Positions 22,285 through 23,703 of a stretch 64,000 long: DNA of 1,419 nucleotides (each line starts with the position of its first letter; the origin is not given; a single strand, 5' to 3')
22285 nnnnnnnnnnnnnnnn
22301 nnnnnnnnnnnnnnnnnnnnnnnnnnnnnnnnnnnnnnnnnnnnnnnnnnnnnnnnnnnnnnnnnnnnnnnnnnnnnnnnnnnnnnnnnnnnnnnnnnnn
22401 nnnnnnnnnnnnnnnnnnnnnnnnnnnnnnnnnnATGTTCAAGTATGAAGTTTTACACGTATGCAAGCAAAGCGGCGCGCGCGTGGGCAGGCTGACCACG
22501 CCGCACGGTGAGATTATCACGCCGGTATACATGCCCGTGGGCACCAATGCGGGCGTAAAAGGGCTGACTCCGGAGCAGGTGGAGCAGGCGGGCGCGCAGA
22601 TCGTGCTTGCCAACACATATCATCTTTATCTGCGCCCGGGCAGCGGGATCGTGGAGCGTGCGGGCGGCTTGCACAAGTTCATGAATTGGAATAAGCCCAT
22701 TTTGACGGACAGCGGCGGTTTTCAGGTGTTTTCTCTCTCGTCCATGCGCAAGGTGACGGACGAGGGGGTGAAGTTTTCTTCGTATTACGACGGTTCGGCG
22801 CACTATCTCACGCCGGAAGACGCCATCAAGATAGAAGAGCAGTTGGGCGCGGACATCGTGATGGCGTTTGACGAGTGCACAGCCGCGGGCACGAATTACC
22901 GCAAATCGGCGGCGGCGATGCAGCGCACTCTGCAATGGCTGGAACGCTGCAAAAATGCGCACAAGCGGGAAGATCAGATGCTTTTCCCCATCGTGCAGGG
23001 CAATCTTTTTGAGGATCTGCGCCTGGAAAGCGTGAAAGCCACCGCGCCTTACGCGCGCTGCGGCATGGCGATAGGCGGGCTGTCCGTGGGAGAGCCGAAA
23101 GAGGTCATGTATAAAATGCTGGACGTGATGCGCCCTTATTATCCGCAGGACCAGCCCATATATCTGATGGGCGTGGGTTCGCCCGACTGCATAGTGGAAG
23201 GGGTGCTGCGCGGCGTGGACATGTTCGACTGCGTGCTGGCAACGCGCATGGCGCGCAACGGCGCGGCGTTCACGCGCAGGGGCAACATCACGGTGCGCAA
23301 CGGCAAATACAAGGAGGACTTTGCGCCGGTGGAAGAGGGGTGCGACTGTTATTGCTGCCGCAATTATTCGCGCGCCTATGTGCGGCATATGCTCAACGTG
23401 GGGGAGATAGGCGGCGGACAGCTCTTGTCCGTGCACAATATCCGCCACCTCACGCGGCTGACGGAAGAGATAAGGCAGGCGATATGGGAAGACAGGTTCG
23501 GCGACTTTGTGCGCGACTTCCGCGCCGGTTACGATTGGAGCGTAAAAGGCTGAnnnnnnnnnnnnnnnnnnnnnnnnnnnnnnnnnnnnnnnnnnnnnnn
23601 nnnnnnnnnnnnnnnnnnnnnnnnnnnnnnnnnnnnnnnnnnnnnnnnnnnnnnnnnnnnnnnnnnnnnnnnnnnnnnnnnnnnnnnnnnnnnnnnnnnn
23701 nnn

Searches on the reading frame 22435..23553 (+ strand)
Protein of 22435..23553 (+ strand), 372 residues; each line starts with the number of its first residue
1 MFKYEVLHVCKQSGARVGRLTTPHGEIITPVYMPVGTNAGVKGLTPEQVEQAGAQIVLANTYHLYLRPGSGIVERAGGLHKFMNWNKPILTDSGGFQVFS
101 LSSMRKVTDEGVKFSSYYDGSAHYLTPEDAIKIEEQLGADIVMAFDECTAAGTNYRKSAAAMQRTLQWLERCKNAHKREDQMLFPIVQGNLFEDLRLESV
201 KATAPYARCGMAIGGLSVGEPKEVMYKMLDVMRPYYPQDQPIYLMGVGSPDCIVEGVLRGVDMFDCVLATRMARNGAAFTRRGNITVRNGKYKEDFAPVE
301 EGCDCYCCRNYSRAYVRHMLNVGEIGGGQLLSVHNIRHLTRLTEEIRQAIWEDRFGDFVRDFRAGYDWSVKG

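Call 14: find_encoding_contigs(protein=window:22435-23553:+, flank=3000, max_places=10)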
Protein window:22435-23553:+ (372 aa): 8 contigs read that carry it; 4 places shown.
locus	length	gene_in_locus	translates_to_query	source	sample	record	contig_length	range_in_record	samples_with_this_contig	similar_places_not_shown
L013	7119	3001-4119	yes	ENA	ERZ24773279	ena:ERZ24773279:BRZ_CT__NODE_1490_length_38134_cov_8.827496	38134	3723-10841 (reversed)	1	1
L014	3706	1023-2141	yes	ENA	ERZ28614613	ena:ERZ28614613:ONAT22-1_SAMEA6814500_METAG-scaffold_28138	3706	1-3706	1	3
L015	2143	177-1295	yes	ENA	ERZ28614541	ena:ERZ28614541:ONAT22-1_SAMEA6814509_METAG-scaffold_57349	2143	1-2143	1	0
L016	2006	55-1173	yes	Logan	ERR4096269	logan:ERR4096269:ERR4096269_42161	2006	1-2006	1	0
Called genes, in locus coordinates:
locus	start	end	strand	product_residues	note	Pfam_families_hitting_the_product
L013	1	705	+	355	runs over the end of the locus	PF01078:Mg_chelatase (faint), PF05496:RuvB_N, PF00004:AAA, PF07728:AAA_5, PF13173:AAA_14 (weak), PF17864:AAA_lid_4, PF05491:WHD_RuvB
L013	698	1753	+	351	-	PF02547:Queuosine_synth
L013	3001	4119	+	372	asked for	PF01702:TGT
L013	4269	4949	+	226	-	-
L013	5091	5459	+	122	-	PF12670:DUF3792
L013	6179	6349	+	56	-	PF13165:SCIFF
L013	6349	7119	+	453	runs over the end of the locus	PF04055:Radical_SAM, PF13353:Fer4_12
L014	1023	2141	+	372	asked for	PF01702:TGT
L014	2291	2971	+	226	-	-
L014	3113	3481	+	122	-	PF12670:DUF3792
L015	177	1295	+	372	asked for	PF01702:TGT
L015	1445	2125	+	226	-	-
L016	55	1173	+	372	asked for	PF01702:TGT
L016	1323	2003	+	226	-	-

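Call 39: find_related_loci(query=window:22435-23553:+, collection=genome_contigs, flank=4000)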
Query window:22435-23553:+ (372 aa) in genome_contigs; peptide patterns used: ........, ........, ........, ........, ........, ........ (x = any residue, [..] = any of these).
599 stretches matched a pattern (row limit reached: there are more); 594 encode a relative of the query (tblastn E <= 1e-3); the best 80 are kept; 80 distinct loci.
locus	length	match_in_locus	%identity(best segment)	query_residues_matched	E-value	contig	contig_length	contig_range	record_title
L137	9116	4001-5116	72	1-371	0e+0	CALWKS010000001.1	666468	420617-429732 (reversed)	MAG: uncultured Christensenellaceae bacterium isolate BRZ_QI__bin43 genome assembly, contig: BRZ_QI__NODE_2_length_66646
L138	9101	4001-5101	70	2-368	0e+0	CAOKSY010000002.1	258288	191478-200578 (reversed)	MAG TPA_asm: uncultured Clostridia bacterium isolate SRR15604549_bin.11_metawrap_v1.3_MAG genome assembly, contig: NODE.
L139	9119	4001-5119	66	1-371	0e+0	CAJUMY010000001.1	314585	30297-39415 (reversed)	MAG TPA_asm: uncultured Christensenellaceae bacterium isolate MGBC161649 genome assembly, contig: MGBC161649.1, whole ge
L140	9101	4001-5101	65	2-368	4e-179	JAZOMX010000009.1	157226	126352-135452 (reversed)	MAG: Pumilibacteraceae bacterium isolate T1900045644_YK20190338.MAGScoT_cleanbin_000017 SGB_8153_k141_993117, whole geno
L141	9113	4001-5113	68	1-371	0e+0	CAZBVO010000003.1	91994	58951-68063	MAG TPA_asm: uncultured Faecalibacterium sp. isolate SRP225648_co1_867 genome assembly, contig: NODE_310_length_91994_co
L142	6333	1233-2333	65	2-368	4e-180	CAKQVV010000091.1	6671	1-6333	MAG: uncultured Clostridia bacterium isolate REFINED_METABAT215_TOP10_CONTIGS_1500_ASSEMBLY_K77_MERGED__Hadza_MoBio_hadz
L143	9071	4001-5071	69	2-358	3e-178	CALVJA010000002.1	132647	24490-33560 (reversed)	MAG: uncultured Clostridia bacterium isolate BRZ_CF__bin14 genome assembly, contig: BRZ_CF__NODE_131_length_132647_cov_1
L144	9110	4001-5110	63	2-371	1e-172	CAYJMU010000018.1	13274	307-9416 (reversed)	MAG TPA_asm: uncultured Lachnospiraceae bacterium isolate ERP123703_co3_320 genome assembly, contig: NODE_5705_length_13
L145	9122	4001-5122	61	1-372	6e-170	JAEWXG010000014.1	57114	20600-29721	MAG: Bacillota bacterium isolate OH_SFB_13 k127_812855, whole genome shotgun sequence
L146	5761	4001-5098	65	1-366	3e-170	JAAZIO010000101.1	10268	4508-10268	MAG: Clostridiales bacterium isolate AS20ysBPTH_39 63005_AS20, whole genome shotgun sequence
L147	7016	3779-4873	64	2-366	8e-169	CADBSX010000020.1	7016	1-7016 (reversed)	MAG: uncultured Clostridiales bacterium isolate RUG14276 genome assembly, contig: RUG14276_asm_20, whole genome shotgun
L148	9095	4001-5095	64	2-366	2e-166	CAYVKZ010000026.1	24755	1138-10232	MAG TPA_asm: uncultured Acidiphilium sp. isolate SRP225648_co1_124 genome assembly, contig: NODE_4493_length_24755_cov_1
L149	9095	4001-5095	63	2-366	6e-164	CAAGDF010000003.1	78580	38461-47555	MAG TPA_asm: Clostridia bacterium, isolate HGM11416, WGS project CAAGDF010000000 data, contig: SRS476144_61_k119_8104, w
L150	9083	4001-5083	63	2-362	7e-163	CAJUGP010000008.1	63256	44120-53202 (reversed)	MAG TPA_asm: uncultured Christensenella sp. isolate MGBC130616 genome assembly, contig: MGBC130616.8, whole genome shotg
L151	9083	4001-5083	61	2-362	4e-162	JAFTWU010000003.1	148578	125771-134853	MAG: Clostridia bacterium isolate RGIG4221 Roe_deer_Colon-4__c1087, whole genome shotgun sequence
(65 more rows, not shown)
